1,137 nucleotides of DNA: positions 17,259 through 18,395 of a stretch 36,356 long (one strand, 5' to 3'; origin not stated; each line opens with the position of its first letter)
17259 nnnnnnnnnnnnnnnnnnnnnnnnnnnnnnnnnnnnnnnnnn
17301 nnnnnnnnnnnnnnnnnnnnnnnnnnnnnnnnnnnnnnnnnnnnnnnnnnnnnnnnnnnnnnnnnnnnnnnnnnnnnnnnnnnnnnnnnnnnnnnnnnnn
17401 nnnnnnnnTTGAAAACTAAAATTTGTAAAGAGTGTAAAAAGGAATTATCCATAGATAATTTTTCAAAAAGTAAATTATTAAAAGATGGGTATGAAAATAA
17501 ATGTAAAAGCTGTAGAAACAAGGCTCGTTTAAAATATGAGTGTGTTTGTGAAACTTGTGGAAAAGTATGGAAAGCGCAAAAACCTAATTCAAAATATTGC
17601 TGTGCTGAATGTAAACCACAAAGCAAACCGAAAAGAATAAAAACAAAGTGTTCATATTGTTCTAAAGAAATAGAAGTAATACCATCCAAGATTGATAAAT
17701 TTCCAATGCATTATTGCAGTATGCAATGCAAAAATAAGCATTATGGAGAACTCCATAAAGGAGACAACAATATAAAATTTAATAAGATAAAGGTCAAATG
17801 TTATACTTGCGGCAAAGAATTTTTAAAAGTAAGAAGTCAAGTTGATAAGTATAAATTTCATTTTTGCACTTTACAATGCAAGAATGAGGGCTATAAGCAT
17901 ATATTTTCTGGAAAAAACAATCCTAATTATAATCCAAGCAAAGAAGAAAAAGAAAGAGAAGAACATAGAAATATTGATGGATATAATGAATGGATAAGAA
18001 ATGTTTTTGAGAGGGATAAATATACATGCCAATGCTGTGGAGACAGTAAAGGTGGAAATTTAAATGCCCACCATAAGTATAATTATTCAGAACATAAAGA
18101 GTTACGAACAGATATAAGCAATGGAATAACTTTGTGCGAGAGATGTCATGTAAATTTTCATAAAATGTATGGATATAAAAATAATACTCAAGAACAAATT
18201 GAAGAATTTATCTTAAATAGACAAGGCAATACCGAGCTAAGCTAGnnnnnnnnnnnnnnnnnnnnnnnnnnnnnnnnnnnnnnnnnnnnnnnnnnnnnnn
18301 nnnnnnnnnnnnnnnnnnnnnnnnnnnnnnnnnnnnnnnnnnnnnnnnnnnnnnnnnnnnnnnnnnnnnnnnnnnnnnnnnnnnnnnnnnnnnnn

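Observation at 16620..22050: Tape measure gene split by a 1,162-nt AT-rich element carrying a multi-zinc-finger HNH endonuclease; boundaries fit a group I intron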

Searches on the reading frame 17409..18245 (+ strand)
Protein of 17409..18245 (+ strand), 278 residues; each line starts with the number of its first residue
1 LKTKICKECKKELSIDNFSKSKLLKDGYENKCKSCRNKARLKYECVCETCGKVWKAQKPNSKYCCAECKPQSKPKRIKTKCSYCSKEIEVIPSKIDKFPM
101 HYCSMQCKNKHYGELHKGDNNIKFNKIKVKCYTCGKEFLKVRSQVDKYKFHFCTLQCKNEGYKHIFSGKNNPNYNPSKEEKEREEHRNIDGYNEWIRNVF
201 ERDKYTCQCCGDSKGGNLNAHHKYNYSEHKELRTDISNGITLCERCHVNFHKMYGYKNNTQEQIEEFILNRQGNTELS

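Call 6: search_protein_families(library=pfam, proteins=[window:17409-18245:+], max_evalue=0.01)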
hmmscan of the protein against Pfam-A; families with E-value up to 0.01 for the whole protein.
window:17409-18245:+ (278 aa): 1 family
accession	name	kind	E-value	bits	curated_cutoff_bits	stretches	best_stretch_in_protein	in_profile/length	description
PF01844.29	HNH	-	4.4e-06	27.2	21.4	1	207-251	1-45/47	HNH endonuclease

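Call 31: search_protein_families(library=phrogs, proteins=[window:17409-18245:+], max_evalue=0.001)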
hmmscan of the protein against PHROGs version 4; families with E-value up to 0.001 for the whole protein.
window:17409-18245:+ (278 aa): 11 families
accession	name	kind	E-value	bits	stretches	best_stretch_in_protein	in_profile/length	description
phrog_1271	-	DNA, RNA and nucleotide metabolism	7e-26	92.4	2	102-266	195-328/361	HNH endonuclease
phrog_119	-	DNA, RNA and nucleotide metabolism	9.6e-12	45.4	1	164-263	164-267/443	HNH endonuclease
phrog_144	-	DNA, RNA and nucleotide metabolism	2.9e-10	41.1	1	151-270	39-155/175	HNH endonuclease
phrog_8446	-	DNA, RNA and nucleotide metabolism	6.6e-10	40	1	161-265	103-209/211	HNH endonuclease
phrog_589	-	DNA, RNA and nucleotide metabolism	5.1e-09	37.1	1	132-249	21-137/179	HNH endonuclease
phrog_5104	-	unknown function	1.9e-07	31.9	1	70-268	47-227/228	-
phrog_8048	-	DNA, RNA and nucleotide metabolism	2.9e-07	31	1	188-256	164-231/273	HNH endonuclease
phrog_5956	-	DNA, RNA and nucleotide metabolism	3e-06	28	1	176-268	31-125/138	HNH endonuclease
phrog_740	-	DNA, RNA and nucleotide metabolism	2e-05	24.7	1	184-249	18-83/332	HNH endonuclease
phrog_5558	-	moron, auxiliary metabolic gene and host takeover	3.2e-05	25.2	1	1-43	63-105/130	Lar-like restriction alleviation protein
phrog_333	-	DNA, RNA and nucleotide metabolism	0.00025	22.2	1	182-248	11-76/138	HNH endonuclease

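Call 33: find_homologous_proteins(query=window:17409-18245:+)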
Query window:17409-18245:+ (278 aa): 208 proteins with E <= 0.001 among 497 candidates; the best 120 are listed.
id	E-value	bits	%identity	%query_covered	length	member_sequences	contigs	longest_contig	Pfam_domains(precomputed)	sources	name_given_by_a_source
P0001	9.9e-187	637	100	100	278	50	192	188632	PF01844.30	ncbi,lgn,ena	-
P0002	3.4e-150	517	78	100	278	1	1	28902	-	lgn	-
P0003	4.9e-147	507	77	100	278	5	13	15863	-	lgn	-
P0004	5.5e-125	435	67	99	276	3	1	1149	PF01844.30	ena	-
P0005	4.2e-112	392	63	100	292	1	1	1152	-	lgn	-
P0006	1.6e-110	387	62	99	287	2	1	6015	-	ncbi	ncbi:MAG: HNH endonuclease [Sarcina sp.]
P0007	7.0e-108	378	63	100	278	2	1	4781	PF01844.30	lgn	-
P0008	6.4e-97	342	57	96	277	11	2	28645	-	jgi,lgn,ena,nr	jgi:hypothetical protein|nr:MAG TPA: NinG recombination protein [Caudoviricetes sp.]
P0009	1.0e-96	342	36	97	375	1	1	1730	PF01844.30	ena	-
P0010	3.7e-93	330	55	99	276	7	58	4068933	-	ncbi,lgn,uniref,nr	ncbi:hypothetical protein DAF82_01000 [Clostridioides difficile]|uniref:HNH endonuclease n=1 Tax=Clo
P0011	1.5e-91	325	55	98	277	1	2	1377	-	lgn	-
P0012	3.4e-91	324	56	99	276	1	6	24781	-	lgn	-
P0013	1.4e-89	318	39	95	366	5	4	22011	PF01844.30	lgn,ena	-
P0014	3.4e-89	317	55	99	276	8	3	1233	PF13391.13,PF01844.30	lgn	-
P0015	5.1e-89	316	52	95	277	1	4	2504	PF13391.13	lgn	-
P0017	4.0e-88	314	37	96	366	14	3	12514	PF01844.30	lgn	-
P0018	5.9e-88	313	56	95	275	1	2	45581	PF01844.30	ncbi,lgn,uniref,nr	ncbi:HNH endonuclease [Clostridium tetani]|uniref:HNH nuclease domain-containing protein n=1 Tax=Clo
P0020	5.0e-86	307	37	95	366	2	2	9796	PF01844.30,PF21344.4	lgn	-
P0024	4.4e-83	297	38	95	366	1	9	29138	PF01844.30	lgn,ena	-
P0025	5.9e-83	297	35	96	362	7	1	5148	PF13391.13,PF01844.30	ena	-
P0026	7.6e-83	296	35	97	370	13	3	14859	PF01844.30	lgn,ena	-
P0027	3.3e-82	294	34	96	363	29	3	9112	PF01844.30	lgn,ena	-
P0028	7.8e-82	293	35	97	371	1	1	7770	PF01844.30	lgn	-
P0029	2.3e-81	291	50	96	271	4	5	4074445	-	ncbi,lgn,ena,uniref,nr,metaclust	ncbi:HNH endonuclease [Clostridium sporogenes]|uniref:HNH endonuclease n=1 Tax=Clostridium sporogene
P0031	7.9e-80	286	36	97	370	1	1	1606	PF01844.30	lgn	-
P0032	2.5e-79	285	51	98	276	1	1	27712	PF01844.30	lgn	-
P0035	1.7e-77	279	35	99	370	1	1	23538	PF01844.30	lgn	-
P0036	2.6e-76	275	35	96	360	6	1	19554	PF01844.30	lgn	-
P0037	7.0e-76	273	49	95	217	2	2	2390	PF01844.30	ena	-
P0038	1.6e-75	272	34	99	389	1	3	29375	PF01844.30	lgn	-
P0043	1.7e-74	269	33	96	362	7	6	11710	PF01844.30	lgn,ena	-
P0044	1.8e-74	269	34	83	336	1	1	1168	PF01844.30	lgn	-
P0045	2.0e-74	269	49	97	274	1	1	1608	PF01844.30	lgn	-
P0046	2.1e-74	269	35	98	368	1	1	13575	PF13391.13,PF01844.30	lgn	-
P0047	3.4e-74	268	46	95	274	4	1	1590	PF01844.30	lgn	-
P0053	1.0e-71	260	37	97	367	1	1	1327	PF01844.30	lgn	-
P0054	1.1e-71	260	48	96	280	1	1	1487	PF01844.30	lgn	-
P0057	2.6e-70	255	47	96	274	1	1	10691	PF01844.30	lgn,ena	-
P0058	3.0e-70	255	49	95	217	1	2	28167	PF01844.30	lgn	-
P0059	9.5e-70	253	33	96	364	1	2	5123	PF01844.30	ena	-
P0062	5.4e-69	251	37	95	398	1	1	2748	PF01844.30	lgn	-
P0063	9.6e-69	250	46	99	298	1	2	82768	-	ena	-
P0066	4.2e-68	248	46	95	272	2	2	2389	PF01844.30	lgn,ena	-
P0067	4.6e-68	248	35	95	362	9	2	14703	PF01844.30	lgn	-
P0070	1.4e-66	243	47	99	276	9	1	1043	PF01844.30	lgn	-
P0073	1.1e-65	240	45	96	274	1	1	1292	PF01844.30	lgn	-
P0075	4.1e-65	238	37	96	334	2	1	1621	PF01844.30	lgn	-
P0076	7.2e-65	237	43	97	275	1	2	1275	PF01844.30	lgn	-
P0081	4.0e-63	231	37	96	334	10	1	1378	PF01844.30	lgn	-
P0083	1.6e-62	229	44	99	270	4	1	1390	PF01844.30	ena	-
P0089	2.1e-57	213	38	96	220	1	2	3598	PF01844.30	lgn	-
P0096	7.2e-52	195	39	96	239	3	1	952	PF01844.30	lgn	-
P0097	7.3e-52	195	38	99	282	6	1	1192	PF01844.30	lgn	-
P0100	4.2e-50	189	39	96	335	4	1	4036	PF01844.30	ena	-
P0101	1.9e-49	187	41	98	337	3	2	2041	PF01844.30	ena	-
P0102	7.8e-49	185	37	95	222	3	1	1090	PF01844.30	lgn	-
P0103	6.0e-48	182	42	81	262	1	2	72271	PF07460.17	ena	-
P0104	4.6e-47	179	39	97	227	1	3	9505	PF01844.30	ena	-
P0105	4.7e-47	179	42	83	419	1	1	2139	PF01844.30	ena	-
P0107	1.2e-45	174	43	99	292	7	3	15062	PF07460.17,PF01844.30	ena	-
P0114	6.2e-42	162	52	50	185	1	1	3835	PF01844.30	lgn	-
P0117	7.8e-40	155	63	38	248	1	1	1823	PF01844.30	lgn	-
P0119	1.5e-37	148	45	60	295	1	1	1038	PF01844.30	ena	-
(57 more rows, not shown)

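Call 34: list_cluster_members(proteins=[P0001])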
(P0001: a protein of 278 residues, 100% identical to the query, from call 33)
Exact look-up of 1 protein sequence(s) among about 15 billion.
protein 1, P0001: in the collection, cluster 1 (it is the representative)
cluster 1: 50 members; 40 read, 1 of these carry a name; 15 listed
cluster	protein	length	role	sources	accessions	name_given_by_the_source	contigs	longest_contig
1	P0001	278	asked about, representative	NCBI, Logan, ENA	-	-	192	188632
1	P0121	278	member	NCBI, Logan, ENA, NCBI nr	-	-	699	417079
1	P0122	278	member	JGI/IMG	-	-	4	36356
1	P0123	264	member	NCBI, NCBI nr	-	-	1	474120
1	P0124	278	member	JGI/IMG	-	hypothetical protein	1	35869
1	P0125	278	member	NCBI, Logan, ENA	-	-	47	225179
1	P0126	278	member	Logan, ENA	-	-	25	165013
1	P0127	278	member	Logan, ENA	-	-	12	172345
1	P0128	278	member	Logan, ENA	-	-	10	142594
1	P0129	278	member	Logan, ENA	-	-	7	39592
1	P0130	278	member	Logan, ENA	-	-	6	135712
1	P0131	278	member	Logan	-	-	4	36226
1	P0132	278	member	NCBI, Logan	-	-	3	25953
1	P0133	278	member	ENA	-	-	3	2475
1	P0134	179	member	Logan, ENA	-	-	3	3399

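Call 35: find_encoding_contigs(protein=P0001, flank=4000, max_places=8)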
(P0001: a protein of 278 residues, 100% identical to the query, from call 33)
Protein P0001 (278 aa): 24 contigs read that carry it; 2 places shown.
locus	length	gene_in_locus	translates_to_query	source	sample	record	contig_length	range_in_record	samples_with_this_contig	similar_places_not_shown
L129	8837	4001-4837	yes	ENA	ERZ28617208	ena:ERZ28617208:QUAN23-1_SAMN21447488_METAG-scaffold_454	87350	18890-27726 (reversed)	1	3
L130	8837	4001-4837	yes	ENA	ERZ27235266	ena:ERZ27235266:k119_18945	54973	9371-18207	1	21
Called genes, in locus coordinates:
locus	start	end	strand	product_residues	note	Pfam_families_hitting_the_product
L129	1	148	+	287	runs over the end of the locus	-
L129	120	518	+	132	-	-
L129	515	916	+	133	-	PF20536:DUF6751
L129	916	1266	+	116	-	PF11114:Minor_capsid_2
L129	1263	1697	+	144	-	-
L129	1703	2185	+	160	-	-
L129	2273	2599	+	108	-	PF20378:DUF6673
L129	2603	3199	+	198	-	PF06854:Phage_Gp15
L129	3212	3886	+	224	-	PF10145:PhageMin_Tail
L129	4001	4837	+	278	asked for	PF01844:HNH (weak)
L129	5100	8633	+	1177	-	PF10145:PhageMin_Tail (weak)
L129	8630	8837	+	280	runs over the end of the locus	PF22768:SPP1_Dit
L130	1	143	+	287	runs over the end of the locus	-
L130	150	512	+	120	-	-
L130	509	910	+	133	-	PF20536:DUF6751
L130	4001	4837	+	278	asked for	PF01844:HNH (weak)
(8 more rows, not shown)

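Call 41: search_solved_structures(query=window:17409-18245:+, max_evalue=1)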
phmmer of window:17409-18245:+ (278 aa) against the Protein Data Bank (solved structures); distinct sequences matched with E-value up to 1: 4.
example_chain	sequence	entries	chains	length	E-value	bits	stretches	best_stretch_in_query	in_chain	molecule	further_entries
5x42_A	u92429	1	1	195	0.21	14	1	187-213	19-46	DotN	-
5x1h_Q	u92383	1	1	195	0.29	13.6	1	191-213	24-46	IcmJ (DotN)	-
5x1h_A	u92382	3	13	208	0.33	13.4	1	191-213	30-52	IcmJ (DotN)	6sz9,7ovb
5x42_C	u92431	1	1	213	0.35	13.3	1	191-213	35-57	IcmJ (DotN)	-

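Call 45: find_encoding_contigs(protein=P0010, flank=3000, max_places=3)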
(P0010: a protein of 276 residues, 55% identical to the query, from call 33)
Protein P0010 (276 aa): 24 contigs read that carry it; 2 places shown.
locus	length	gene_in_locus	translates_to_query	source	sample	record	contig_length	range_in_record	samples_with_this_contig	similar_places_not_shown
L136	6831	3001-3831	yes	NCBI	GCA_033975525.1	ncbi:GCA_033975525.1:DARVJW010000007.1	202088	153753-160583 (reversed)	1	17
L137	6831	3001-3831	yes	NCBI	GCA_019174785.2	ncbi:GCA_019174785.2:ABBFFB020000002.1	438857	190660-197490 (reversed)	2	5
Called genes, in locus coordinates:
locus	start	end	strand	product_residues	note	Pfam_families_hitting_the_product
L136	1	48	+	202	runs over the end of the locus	PF04630:Phage_TTP_1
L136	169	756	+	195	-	PF04630:Phage_TTP_1 (weak)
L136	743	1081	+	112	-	-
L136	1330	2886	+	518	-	-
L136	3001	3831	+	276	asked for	-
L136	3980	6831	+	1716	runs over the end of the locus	-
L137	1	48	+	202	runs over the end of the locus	PF04630:Phage_TTP_1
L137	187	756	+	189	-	PF04630:Phage_TTP_1 (weak)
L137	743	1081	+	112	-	-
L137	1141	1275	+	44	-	-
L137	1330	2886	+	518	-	-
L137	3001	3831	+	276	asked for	-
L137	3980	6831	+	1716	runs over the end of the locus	-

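Call 46: find_encoding_contigs(protein=P0013, flank=3000, max_places=3)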
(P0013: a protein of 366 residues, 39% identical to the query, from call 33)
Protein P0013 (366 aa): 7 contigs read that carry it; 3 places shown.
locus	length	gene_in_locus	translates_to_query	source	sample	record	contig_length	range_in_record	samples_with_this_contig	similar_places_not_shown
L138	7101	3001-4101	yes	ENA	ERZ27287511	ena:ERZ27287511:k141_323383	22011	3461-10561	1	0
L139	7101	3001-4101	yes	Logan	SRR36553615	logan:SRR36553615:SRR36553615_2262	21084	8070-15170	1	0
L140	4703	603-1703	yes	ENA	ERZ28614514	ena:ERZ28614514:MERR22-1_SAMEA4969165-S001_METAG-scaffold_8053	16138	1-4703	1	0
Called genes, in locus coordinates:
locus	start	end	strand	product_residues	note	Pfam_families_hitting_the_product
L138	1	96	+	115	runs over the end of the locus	PF05521:Phage_HCP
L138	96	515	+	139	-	-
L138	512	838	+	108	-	-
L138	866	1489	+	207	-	-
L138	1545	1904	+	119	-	-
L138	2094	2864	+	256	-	-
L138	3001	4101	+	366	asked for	PF01844:HNH (weak)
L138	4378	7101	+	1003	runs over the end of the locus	PF10145:PhageMin_Tail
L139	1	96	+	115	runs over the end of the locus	PF05521:Phage_HCP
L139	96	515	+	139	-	-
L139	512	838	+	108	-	-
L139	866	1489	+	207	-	-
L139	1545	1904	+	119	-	-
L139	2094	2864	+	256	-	-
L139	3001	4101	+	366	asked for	PF01844:HNH (weak)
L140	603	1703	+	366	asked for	PF01844:HNH (weak)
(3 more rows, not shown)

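Call 47: find_encoding_contigs(protein=P0029, flank=3000, max_places=3)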
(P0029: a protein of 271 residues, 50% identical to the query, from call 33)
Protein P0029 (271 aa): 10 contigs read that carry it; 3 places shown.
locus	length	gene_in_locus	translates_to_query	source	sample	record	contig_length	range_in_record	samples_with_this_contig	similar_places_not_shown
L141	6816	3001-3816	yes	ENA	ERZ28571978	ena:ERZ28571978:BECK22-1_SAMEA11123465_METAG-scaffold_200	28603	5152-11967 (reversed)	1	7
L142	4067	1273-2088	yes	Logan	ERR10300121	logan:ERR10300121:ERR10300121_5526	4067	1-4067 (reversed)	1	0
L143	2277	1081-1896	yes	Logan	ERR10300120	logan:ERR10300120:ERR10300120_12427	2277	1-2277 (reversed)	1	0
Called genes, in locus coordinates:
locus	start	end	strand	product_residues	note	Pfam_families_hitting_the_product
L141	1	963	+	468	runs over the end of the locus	PF22671:Gp18_domIII_N, PF17481:Phage_sheath_domII, PF04984:Phage_sheath_1, PF17482:Phage_sheath_1C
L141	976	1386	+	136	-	PF09393:DUF2001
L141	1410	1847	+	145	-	PF08890:Phage_TAC_5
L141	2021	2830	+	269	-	PF10145:PhageMin_Tail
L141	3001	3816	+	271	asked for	-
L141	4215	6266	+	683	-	-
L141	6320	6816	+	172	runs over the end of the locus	-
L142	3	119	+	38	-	?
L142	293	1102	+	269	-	PF10145:PhageMin_Tail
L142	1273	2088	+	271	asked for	-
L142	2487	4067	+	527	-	?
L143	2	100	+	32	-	?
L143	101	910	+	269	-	PF10145:PhageMin_Tail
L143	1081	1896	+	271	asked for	-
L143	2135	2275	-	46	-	?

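Call 63: find_encoding_contigs(protein=P0063, flank=2500, max_places=2)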
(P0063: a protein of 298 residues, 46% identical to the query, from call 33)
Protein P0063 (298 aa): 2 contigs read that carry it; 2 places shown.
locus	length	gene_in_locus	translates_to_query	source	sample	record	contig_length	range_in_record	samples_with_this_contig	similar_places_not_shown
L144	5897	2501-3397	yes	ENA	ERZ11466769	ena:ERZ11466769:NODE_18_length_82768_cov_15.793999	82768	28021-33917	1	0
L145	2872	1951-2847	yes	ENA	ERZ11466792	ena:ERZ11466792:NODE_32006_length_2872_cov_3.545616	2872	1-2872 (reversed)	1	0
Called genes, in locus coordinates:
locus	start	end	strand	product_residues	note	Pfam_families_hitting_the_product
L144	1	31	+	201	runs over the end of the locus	-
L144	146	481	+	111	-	-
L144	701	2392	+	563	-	PF24161:CCDC39, PF10145:PhageMin_Tail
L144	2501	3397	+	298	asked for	-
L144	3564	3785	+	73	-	PF10145:PhageMin_Tail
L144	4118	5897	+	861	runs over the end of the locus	-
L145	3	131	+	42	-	?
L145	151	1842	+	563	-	PF24161:CCDC39, PF10145:PhageMin_Tail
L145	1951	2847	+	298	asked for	-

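Call 64: find_encoding_contigs(protein=P0103, flank=2500, max_places=2)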
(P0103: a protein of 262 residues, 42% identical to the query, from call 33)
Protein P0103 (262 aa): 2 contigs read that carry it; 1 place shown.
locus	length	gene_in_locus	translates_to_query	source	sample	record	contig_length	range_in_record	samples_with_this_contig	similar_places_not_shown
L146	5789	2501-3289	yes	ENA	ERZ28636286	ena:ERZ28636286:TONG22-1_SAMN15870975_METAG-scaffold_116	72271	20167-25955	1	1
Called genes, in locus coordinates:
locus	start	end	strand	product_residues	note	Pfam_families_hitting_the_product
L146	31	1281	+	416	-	PF04466:Terminase_3, PF03237:Terminase_6N, PF17288:Terminase_3C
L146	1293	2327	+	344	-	PF05133:SPP1_portal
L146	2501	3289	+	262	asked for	PF07460:NUMOD3 (weak)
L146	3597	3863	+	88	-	PF05133:SPP1_portal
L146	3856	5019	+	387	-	PF04233:Phage_Mu_F, PF18810:PBECR2 (faint)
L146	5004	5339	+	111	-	-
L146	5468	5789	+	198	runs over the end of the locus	PF14265:DUF4355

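Call 68: predict_structure(alignment_id=A2)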
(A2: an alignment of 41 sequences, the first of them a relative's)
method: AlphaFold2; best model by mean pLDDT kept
length: 278 residues; sequences in the alignment: 41
mean_pLDDT: 88.3   pTM: 0.42
mean pLDDT of the five models: 88.3, 87.4, 86.8, 85.7, 85.4
residues with pLDDT >= 90: 174; 70-90: 85; 50-70: 16; < 50: 3
segments of 3 or more residues with pLDDT < 50: 276-278
pLDDT, mean of each block of 10 residues (from residue 1): 92 96 92 94 95 94 91 85 96 90 95 77 78 94 88 92 79 75 71 90 95 88 90 93 95 91 92 57
secondary structure, 60 per line:
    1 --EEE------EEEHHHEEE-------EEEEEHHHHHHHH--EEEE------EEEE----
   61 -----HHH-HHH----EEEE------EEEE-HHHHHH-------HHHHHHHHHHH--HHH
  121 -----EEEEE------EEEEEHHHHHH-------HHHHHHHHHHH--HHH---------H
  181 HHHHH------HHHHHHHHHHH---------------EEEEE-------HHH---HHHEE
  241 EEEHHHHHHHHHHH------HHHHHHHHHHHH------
elements in order: E3-5 E12-14 E18-20 E28-32 H33-40 E43-46 E53-56 E77-80 E87-90 H92-97 H105-115 E126-130 E137-141 H142-147 H155-165 H180-185 H192-202 E218-222 E239-243 H244-254 H261-272

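Call 70: fold_search(model_id=the predicted structure, library=pdb)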
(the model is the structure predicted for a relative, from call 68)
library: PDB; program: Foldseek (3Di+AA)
matches with E <= 10: 137; with E <= 0.001: 0
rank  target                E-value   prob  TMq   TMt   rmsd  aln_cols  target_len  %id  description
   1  6sz9_C                2.8e-02  0.90  0.16  0.22  13.5       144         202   19  Type IV Coupling Complex (T4CC) from L. pneumophila. (released 2020-05-13)
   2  5x42_C                3.4e-02  0.90  0.18  0.24  11.7       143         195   19  Structure of DotL(590-659)-DotN derived from Legionella pneumophila (released 2017-06-14)
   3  6yex_B                4.9e-02  0.80  0.20  0.19  16.6       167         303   14  VcaM4I restriction endonuclease in the absence of DNA (released 2020-12-16)
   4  9qgv_A                7.9e-02  0.98  0.20  0.43   7.0       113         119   18  SciA(H42Q) endonuclease from Escherichia phage T5 in complex with 10 bp DNA (GCGC sequence 2) (released 2026-03-25)
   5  5x1h_A                8.3e-02  0.80  0.18  0.24  12.4       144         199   19  Structure of Legionella pneumophila DotN (released 2017-06-14)
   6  8fm1_K                8.8e-02  0.98  0.22  0.17   5.4        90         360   20  Structure of CBASS Cap5 from Pseudomonas syringae in the absence of a ligand (apo form dimer) (released 2024-02-07)
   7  8fmf_D                8.8e-02  0.94  0.19  0.15   5.9        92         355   21  Structure of CBASS Cap5 from Pseudomonas syringae as an activated tetramer with the cyclic dinucleotide 3'2'-c-diAMP l (released 2024-02-07)
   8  6yex_A                9.4e-02  0.80  0.20  0.19  12.3       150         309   15  VcaM4I restriction endonuclease in the absence of DNA (released 2020-12-16)
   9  8fmf_B                1.0e-01  0.96  0.19  0.16   5.7        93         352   20  Structure of CBASS Cap5 from Pseudomonas syringae as an activated tetramer with the cyclic dinucleotide 3'2'-c-diAMP l (released 2024-02-07)
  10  5x1h_K                1.1e-01  0.91  0.17  0.23   4.8        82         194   24  Structure of Legionella pneumophila DotN (released 2017-06-14)
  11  5x1h_M                1.1e-01  0.85  0.17  0.23  11.5       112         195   16  Structure of Legionella pneumophila DotN (released 2017-06-14)
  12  5h0m                  1.7e-01  0.99  0.22  0.59   5.7        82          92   21  Crystal structure of deep-sea thermophilic bacteriophage GVE2 HNH endonuclease with zinc ion (released 2017-03-08)
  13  9qgx_A                1.8e-01  0.94  0.20  0.42   6.0       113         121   18  SciA(H42A) endonuclease from Escherichia phage T5 in complex with 10 bp DNA (GCGC sequence 1) (released 2026-03-25)
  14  8fmh_B                2.0e-01  0.94  0.20  0.16   6.8        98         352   16  Structure of CBASS Cap5 from Pseudomonas syringae as an activated tetramer with the cyclic dinucleotide 3'2'-c-dGAMP l (released 2024-02-07)
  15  8fm1_J                2.0e-01  0.85  0.19  0.16   5.8        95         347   17  Structure of CBASS Cap5 from Pseudomonas syringae in the absence of a ligand (apo form dimer) (released 2024-02-07)
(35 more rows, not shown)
